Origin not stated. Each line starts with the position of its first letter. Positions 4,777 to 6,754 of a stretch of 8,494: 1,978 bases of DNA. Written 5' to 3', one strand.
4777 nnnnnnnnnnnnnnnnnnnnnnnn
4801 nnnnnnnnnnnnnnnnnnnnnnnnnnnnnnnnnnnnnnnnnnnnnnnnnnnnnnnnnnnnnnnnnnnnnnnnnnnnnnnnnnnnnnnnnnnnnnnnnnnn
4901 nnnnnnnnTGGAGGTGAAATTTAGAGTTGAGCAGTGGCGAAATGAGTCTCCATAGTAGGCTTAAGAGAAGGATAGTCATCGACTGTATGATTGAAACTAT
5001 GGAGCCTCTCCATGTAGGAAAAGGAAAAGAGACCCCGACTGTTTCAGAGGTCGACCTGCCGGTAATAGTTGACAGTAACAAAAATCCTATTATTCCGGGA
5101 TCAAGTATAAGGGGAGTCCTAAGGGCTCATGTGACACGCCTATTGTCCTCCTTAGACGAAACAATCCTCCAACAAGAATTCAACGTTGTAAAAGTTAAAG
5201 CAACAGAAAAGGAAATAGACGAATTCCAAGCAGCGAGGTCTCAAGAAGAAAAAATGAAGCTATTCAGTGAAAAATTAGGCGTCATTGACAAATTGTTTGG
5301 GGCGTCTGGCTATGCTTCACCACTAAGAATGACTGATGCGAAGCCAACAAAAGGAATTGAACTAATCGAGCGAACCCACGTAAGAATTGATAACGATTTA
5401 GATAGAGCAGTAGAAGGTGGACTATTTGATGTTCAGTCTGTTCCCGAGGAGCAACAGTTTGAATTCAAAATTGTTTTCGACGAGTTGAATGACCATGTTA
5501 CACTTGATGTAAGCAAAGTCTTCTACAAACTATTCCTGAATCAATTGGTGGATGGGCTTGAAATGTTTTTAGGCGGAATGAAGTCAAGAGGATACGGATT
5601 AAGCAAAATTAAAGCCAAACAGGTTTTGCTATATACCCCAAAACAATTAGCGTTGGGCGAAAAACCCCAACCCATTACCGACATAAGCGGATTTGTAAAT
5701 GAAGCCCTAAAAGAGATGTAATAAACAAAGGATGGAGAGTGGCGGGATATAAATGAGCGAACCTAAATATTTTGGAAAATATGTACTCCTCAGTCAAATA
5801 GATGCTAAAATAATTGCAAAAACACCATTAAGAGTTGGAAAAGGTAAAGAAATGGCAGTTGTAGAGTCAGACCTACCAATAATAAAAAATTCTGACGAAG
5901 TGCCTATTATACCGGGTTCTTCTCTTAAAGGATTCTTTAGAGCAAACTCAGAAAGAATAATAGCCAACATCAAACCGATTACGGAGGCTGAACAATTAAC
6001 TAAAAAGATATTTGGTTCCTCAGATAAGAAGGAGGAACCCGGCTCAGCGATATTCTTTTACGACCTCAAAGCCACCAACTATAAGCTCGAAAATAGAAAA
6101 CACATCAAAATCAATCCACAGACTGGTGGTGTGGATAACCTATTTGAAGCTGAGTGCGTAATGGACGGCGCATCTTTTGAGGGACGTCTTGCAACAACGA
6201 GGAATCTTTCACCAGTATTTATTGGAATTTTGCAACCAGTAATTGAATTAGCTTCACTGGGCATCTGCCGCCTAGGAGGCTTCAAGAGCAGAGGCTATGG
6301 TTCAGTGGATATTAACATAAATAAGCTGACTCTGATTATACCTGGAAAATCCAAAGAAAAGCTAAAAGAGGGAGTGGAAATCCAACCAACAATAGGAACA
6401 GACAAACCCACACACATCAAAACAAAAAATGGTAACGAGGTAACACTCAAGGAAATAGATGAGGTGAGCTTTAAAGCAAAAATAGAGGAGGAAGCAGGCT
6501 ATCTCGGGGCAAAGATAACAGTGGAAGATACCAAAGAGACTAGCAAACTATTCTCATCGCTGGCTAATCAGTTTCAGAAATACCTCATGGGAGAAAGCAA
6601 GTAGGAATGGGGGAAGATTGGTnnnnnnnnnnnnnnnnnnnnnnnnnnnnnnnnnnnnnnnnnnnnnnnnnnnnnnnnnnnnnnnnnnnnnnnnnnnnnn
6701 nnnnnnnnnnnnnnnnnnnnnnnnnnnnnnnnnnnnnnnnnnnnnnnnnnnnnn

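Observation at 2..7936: III-D-like effector operon with non-standard composition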

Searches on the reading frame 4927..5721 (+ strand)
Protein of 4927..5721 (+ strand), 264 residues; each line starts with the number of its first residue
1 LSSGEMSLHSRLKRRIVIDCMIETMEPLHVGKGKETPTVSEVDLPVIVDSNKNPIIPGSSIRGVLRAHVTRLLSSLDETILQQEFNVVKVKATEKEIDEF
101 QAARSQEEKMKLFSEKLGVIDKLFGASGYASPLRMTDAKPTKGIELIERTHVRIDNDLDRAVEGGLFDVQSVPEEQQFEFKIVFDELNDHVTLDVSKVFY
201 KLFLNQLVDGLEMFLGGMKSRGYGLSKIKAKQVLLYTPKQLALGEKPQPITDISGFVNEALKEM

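Call 3: search_protein_families(library=pfam, proteins=[window:4927-5721:+], max_evalue=0.1)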
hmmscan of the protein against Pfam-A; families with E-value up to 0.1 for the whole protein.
window:4927-5721:+ (264 aa): 1 family
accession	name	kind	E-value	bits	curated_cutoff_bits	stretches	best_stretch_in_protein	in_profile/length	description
PF03787.20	RAMPs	-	1.9e-23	84.4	22.1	1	22-225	2-187/189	RAMP superfamily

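Call 4: search_protein_families(library=ncbifam, proteins=[window:4927-5721:+], max_evalue=0.1)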
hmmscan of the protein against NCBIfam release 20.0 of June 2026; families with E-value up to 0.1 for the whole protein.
window:4927-5721:+ (264 aa): 9 families
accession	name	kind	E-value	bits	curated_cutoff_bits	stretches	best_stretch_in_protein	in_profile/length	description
TIGR02581.1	cas_cyan_RAMP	equivalog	6.3e-33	114.3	108.05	1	13-232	1-214/216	type III CRISPR-associated RAMP protein Csx7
TIGR02582.1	cas7_TM1809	equivalog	1.1e-15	58.1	90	1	14-225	2-200/203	type III-A CRISPR-associated RAMP protein Csm3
TIGR02580.1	cas_RAMP_Cmr4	equivalog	2.2e-13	50.7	87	2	21-88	4-65/283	type III-B CRISPR module RAMP protein Cmr4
TIGR03986.1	TIGR03986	equivalog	4.1e-10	39.7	161.35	1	17-157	35-164/568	TIGR03986 family type III CRISPR-associated RAMP protein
TIGR01898.1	cas_TM1791_cmr6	equivalog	6.4e-09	36.2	51.1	1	22-143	3-107/195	type III-B CRISPR module RAMP protein Cmr6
TIGR01899.1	cas_TM1807_csm5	equivalog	0.0001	22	38.3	1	46-197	102-241/364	type III-A CRISPR-associated RAMP protein Csm5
NF041225.1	Cas_III-E_gRAMP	equivalog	0.0032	14.9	700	0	169-235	1484-1544/1636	type III-E CRISPR-associated gRAMP effector Cas7-11e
NF006053.0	PRK08201.1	equivalog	0.023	13.6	441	1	72-143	232-301/458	dipeptidase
NF040949.1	minchrom_main_MCM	domain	0.046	12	940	1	57-123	217-285/682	minichromosome maintenance protein MCM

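Call 5: search_protein_families(library=padloc, proteins=[window:4927-5721:+], max_evalue=0.1)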
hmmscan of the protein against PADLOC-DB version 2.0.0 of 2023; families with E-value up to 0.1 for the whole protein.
window:4927-5721:+ (264 aa): 44 families (the best 25 are shown)
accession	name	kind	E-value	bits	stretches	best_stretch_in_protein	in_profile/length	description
PDLC01442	Csm3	-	3.9e-32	109.8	1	10-243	2-189/208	"CAS-III-A,CAS-III-D; effector_G7"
PDLC01296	Csm3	-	4e-32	109.8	1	13-232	1-190/192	"CAS-III-A,CAS-III-D; effector_G7"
PDLC01017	Csm3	-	3e-27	94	1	10-250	3-238/257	Csm3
PDLC02111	Cas7_IIId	-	2e-22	77.7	1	10-237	4-184/417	-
PDLC01441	Cmr4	-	3.6e-21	74.1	2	21-140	6-81/245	"CAS-III-B,CAS-III-C; effector_G7"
PDLC01297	Csm3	-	3.8e-17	60.9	1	15-233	2-190/198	"CAS-III-A,CAS-III-D; effector_G7"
PDLC02115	Cas7_IIId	-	8e-17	59.5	1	15-233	3-179/486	-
PDLC01015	Csm3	-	1.7e-16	59.8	1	24-224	1-178/178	Csm3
PDLC01016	Csm3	-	1.7e-16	59.2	1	22-226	3-188/189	Csm3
PDLC01014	Csm3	-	3e-16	58.1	1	14-225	2-200/203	CRISPR type III-A/MTUBE-associated RAMP protein Csm3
PDLC02112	Cas7_IIId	-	3.7e-16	56.8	1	10-233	4-179/434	-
PDLC01613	Csm3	-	3.4e-15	55.4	1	22-225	2-175/177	"CAS-III-A,CAS-III-D; effector_G7"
PDLC00981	Cmr4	-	5.8e-14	50.7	2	21-88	4-65/283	CRISPR type III-B/RAMP module RAMP protein Cmr4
PDLC01339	Csm3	-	1.2e-13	50.4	1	24-224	1-163/163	"CAS-III-A,CAS-III-D; effector_G7"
PDLC02107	Cas7_IIId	-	2.3e-13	47.9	1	14-230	4-182/426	-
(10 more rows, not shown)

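Call 99: search_dna_similar(query=window:4927-5721:+, collection=plasmids, mode=protein, max_evalue=0.001, max_rows=15)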
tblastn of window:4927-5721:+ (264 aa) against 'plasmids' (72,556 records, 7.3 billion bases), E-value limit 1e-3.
Records with a match: 7; places in all: 9; records where one place covers at least 80% of the query: 7.
Best place of each record, by identity: <60% 7.
By first word of the organism name: Bacillus 3; Deinococcus 1; Nostoc 1; Allocoleopsis 1; Thermocaproicibacter 1.
By predicted mobility (MOB-suite, as given by PLSDB): non-mobilizable 7.
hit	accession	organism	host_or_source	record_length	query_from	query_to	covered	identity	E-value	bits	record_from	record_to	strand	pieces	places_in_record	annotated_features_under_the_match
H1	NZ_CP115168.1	Deinococcus aquaticus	Freshwater stream system, activated ...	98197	4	243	91%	25.1%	7e-5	51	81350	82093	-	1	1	csm3: type III-A CRISPR-associated RAMP protein Csm3 | csm2: type III-A CRISPR-associated protein Csm2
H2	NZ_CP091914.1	Nostoc sp. UHCC 0870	cell culture,Brackish water, ...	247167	8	238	88%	25.9%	4e-5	52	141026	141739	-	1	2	RAMP superfamily CRISPR-associated protein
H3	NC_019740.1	Allocoleopsis franciscana PCC 7113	-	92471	5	238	89%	24.3%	6e-7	58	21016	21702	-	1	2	RAMP superfamily CRISPR-associated protein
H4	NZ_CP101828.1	Thermocaproicibacter melissae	-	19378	4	224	84%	24.5%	7e-6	54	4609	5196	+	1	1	csm3: type III-A CRISPR-associated RAMP protein Csm3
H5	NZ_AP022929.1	Bacillus cereus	-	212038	15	233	83%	24.6%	5e-6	55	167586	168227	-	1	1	csx7: CRISPR-associated RAMP protein Csx7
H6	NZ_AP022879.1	Bacillus cereus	-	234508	15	233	83%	24.6%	5e-6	55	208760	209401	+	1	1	csx7: CRISPR-associated RAMP protein Csx7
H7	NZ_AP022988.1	Bacillus cereus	-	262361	15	233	83%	24.6%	5e-6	55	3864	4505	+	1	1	csx7: CRISPR-associated RAMP protein Csx7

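Call 100: get_annotated_region(hit=H3, flank=8000)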
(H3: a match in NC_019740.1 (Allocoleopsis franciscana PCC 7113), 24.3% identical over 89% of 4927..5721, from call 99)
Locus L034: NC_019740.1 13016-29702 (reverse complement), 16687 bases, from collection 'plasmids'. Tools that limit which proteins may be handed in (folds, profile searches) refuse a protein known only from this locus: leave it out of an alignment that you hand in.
description: Allocoleopsis franciscana PCC 7113 plasmid pMIC7113.03, complete sequence
organism: Allocoleopsis franciscana PCC 7113 (NCBI taxid 1173027)
taxonomy: Bacteria; Cyanobacteriota; Cyanophyceae; Coleofasciculales; Coleofasciculaceae; Allocoleopsis; Allocoleopsis franciscana; Allocoleopsis franciscana PCC 7113
host: -; source: -; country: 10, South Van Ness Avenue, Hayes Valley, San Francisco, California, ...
typing (MOB-suite, as given by PLSDB): non-mobilizable
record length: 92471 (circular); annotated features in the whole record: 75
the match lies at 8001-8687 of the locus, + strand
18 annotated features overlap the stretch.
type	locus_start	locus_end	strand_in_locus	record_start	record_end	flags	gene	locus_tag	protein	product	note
CDS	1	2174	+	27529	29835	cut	cas10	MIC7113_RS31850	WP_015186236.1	type III-B CRISPR-associated protein Cas10/Cmr2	GO:0043571 - maintenance of CRISPR repeat elements [Evidence IEA]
CDS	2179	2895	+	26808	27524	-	-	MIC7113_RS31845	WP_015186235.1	RAMP superfamily CRISPR-associated protein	-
CDS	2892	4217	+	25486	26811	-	csx10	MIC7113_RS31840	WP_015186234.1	CRISPR-associated RAMP protein Csx10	GO:0043571 - maintenance of CRISPR repeat elements [Evidence IEA]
CDS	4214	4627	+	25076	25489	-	-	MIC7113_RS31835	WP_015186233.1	hypothetical protein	-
CDS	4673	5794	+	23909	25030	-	-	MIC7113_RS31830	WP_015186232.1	putative CRISPR-associated protein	GO:0043571 - maintenance of CRISPR repeat elements [Evidence IEA]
CDS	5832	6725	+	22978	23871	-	csx7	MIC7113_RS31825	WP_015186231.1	CRISPR-associated RAMP protein Csx7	GO:0043571 - maintenance of CRISPR repeat elements [Evidence IEA]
CDS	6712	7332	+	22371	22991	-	-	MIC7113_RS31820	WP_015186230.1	hypothetical protein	-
CDS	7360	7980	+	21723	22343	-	-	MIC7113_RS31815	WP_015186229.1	hypothetical protein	-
CDS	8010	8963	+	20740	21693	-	-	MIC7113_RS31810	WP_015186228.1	RAMP superfamily CRISPR-associated protein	-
CDS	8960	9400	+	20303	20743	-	-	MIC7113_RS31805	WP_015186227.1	hypothetical protein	-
CDS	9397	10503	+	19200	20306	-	-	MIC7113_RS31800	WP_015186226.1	RAMP superfamily CRISPR-associated protein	-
CDS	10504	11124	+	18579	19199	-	-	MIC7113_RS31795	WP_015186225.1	hypothetical protein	-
CDS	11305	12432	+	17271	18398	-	cas6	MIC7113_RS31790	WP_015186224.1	CRISPR-associated endoribonuclease Cas6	GO:0043571 - maintenance of CRISPR repeat elements [Evidence IEA]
CDS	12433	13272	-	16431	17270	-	-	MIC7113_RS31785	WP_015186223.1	CRISPR-associated protein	-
CDS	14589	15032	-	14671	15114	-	-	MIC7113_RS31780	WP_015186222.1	hypothetical protein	-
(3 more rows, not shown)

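Call 101: get_annotated_region(hit=H6, flank=8000)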
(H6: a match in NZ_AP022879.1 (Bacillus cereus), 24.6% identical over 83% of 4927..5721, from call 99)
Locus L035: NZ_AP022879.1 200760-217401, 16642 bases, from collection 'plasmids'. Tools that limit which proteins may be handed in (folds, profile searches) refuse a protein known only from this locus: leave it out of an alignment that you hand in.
description: Bacillus cereus strain MRY14-0060 plasmid pMRY14-0060_2, complete sequence
organism: Bacillus cereus (NCBI taxid 1396)
taxonomy: Bacteria; Bacillota; Bacilli; Bacillales; Bacillaceae; Bacillus; Bacillus cereus
host: -; source: -; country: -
typing (MOB-suite, as given by PLSDB): non-mobilizable; replicon rep_cluster_164
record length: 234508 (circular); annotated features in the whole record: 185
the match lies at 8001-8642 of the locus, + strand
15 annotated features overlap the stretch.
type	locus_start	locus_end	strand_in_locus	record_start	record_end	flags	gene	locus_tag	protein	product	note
CDS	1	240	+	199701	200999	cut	-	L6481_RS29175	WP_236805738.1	hypothetical protein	-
CDS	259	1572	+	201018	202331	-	-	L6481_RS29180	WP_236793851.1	hypothetical protein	-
CDS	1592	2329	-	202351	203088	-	-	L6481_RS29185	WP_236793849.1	hypothetical protein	-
CDS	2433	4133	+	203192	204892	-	-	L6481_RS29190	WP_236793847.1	hypothetical protein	-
CDS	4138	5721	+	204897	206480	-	-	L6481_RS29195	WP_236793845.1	hypothetical protein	-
CDS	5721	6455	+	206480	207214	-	-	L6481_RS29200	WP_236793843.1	RAMP superfamily CRISPR-associated protein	-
CDS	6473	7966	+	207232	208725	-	-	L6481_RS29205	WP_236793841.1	hypothetical protein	-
CDS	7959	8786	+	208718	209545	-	csx7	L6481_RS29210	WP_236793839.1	CRISPR-associated RAMP protein Csx7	GO:0043571 - maintenance of CRISPR repeat elements [Evidence IEA]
CDS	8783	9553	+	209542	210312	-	-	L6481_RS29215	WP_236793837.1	RAMP superfamily CRISPR-associated protein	-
CDS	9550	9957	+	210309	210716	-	-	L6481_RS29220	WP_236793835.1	hypothetical protein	-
CDS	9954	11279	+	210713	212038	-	-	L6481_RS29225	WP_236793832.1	RAMP superfamily CRISPR-associated protein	-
CDS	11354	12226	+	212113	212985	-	cas6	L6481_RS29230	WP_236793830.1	CRISPR system precrRNA processing endoribonuclease RAMP protein Cas6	-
CDS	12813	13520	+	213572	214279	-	-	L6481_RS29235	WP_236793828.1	IS6 family transposase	-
CDS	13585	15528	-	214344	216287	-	-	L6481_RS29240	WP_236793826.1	hypothetical protein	-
CDS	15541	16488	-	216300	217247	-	-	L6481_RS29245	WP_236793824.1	patatin-like phospholipase family protein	GO:0006629 - lipid metabolic process [Evidence IEA]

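Call 102: search_protein_families(library=ncbifam, proteins=[L035:9550-9957:+, L034:8960-9400:+, L034:10504-11124:+, L034:4214-4627:+, L034:9397-10503:+, L035:9954-11279:+], max_evalue=0.01)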
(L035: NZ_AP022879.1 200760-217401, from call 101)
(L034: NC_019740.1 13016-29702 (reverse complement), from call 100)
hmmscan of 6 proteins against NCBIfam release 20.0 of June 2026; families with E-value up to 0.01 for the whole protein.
L035:9550-9957:+ (135 aa): 0 families

L034:8960-9400:+ (146 aa): 0 families

L034:10504-11124:+ (206 aa): 0 families

L034:4214-4627:+ (137 aa): 0 families

L034:9397-10503:+ (368 aa): 5 families
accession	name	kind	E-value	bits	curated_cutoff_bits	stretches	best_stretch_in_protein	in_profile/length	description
TIGR03986.1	TIGR03986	equivalog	1.3e-42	147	161.35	2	152-357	330-568/568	TIGR03986 family type III CRISPR-associated RAMP protein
NF041225.1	Cas_III-E_gRAMP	equivalog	3.6e-27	94.3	700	2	160-358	1385-1586/1636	type III-E CRISPR-associated gRAMP effector Cas7-11e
TIGR02581.1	cas_cyan_RAMP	equivalog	8e-12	45.3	108.05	1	70-290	10-207/216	type III CRISPR-associated RAMP protein Csx7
TIGR01898.1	cas_TM1791_cmr6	equivalog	0.00038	20.7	51.1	1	110-182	33-102/195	type III-B CRISPR module RAMP protein Cmr6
NF049957.1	Cas_III-I_gRAMP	exception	0.0012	16.8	800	1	246-332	977-1058/1076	type III-I CRISPR-associated gRAMP effector Cas7-11i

L035:9954-11279:+ (441 aa): 4 families
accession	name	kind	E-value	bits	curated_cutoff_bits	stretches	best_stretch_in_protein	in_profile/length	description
TIGR03986.1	TIGR03986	equivalog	7.5e-27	95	161.35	2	112-347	338-556/568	TIGR03986 family type III CRISPR-associated RAMP protein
NF041225.1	Cas_III-E_gRAMP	equivalog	3.3e-13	48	700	1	241-324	1487-1571/1636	type III-E CRISPR-associated gRAMP effector Cas7-11e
NF049957.1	Cas_III-I_gRAMP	exception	4.8e-09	34.7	800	1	224-294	954-1025/1076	type III-I CRISPR-associated gRAMP effector Cas7-11i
TIGR02581.1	cas_cyan_RAMP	equivalog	0.00011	21.9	108.05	0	210-296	129-215/216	type III CRISPR-associated RAMP protein Csx7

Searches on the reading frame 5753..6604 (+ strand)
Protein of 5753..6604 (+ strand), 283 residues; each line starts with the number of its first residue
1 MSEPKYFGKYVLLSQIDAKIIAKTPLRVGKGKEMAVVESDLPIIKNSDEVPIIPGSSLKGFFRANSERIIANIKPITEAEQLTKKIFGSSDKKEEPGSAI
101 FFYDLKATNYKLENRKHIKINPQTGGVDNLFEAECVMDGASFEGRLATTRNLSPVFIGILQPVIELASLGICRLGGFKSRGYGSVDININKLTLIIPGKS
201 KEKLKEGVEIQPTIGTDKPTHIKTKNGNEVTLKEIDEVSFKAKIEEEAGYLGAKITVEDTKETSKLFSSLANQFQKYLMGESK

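Call 3: search_protein_families(library=pfam, proteins=[window:5753-6604:+], max_evalue=0.1)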
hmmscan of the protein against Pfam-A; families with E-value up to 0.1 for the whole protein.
window:5753-6604:+ (283 aa): 1 family
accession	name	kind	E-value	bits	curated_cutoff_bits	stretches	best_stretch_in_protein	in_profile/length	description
PF03787.20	RAMPs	-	5.3e-20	73.2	22.1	1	20-185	2-188/189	RAMP superfamily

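Call 4: search_protein_families(library=ncbifam, proteins=[window:5753-6604:+], max_evalue=0.1)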
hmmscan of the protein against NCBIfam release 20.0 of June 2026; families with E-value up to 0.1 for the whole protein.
window:5753-6604:+ (283 aa): 9 families
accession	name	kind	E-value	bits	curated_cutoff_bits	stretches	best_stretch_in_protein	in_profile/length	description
TIGR02581.1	cas_cyan_RAMP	equivalog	2.2e-24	86.3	108.05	2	15-72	5-62/216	type III CRISPR-associated RAMP protein Csx7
TIGR02582.1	cas7_TM1809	equivalog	1.4e-13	51.3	90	1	15-186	5-202/203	type III-A CRISPR-associated RAMP protein Csm3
TIGR03986.1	TIGR03986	equivalog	5.9e-13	49.1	161.35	2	15-69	35-91/568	TIGR03986 family type III CRISPR-associated RAMP protein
TIGR02580.1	cas_RAMP_Cmr4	equivalog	4.4e-11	43.1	87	1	20-105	5-87/283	type III-B CRISPR module RAMP protein Cmr4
TIGR01898.1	cas_TM1791_cmr6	equivalog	3e-07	30.8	51.1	1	20-93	3-79/195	type III-B CRISPR module RAMP protein Cmr6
NF049957.1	Cas_III-I_gRAMP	exception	0.00073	17.5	800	1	52-224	564-744/1076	type III-I CRISPR-associated gRAMP effector Cas7-11i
NF041225.1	Cas_III-E_gRAMP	equivalog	0.0021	15.5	700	1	150-250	1500-1597/1636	type III-E CRISPR-associated gRAMP effector Cas7-11e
TIGR01894.1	cas_TM1795_cmr1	hypoth_equivalog_domain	0.013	15.7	28.65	0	58-94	32-72/167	type III-B CRISPR module RAMP protein Cmr1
TIGR02674.1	cas_cyan_RAMP_2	equivalog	0.016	14.4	177.3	0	170-193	224-247/402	type III-D CRISPR-associated RAMP protein Csx10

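Call 5: search_protein_families(library=padloc, proteins=[window:5753-6604:+], max_evalue=0.1)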
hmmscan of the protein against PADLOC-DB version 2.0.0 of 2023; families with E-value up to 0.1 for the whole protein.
window:5753-6604:+ (283 aa): 43 families (the best 25 are shown)
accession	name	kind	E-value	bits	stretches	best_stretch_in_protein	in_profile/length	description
PDLC01442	Csm3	-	1e-31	108.5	1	15-206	9-202/208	"CAS-III-A,CAS-III-D; effector_G7"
PDLC01296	Csm3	-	2.6e-24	84.3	2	15-74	5-61/192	"CAS-III-A,CAS-III-D; effector_G7"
PDLC01017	Csm3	-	2.8e-23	81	1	16-210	11-231/257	Csm3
PDLC02111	Cas7_IIId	-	6.1e-21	72.8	1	16-188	12-176/417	-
PDLC01016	Csm3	-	1.9e-18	65.5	1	20-185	3-188/189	Csm3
PDLC01297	Csm3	-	4.9e-18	63.8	1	15-192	4-190/198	"CAS-III-A,CAS-III-D; effector_G7"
PDLC01015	Csm3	-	2.6e-17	62.4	1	23-160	2-157/178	Csm3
PDLC02112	Cas7_IIId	-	4.1e-15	53.4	1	21-190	17-177/434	-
PDLC01407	Csm3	-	1e-14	52.7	2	15-106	38-127/519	"CAS-III-A,CAS-III-D; effector_G7"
PDLC01014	Csm3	-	3.7e-14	51.3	1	15-186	5-202/203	CRISPR type III-A/MTUBE-associated RAMP protein Csm3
PDLC01441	Cmr4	-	6.9e-14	50.2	1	20-106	7-80/245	"CAS-III-B,CAS-III-C; effector_G7"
PDLC01295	Cmr4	-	1.5e-12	46.3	1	20-104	5-80/256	"CAS-III-B,CAS-III-C; effector_G7"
PDLC02115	Cas7_IIId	-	2.3e-12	44.8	1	15-225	5-205/486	-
PDLC01613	Csm3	-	7.2e-12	44.5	1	20-185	2-176/177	"CAS-III-A,CAS-III-D; effector_G7"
PDLC00981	Cmr4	-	1.2e-11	43.1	1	20-105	5-87/283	CRISPR type III-B/RAMP module RAMP protein Cmr4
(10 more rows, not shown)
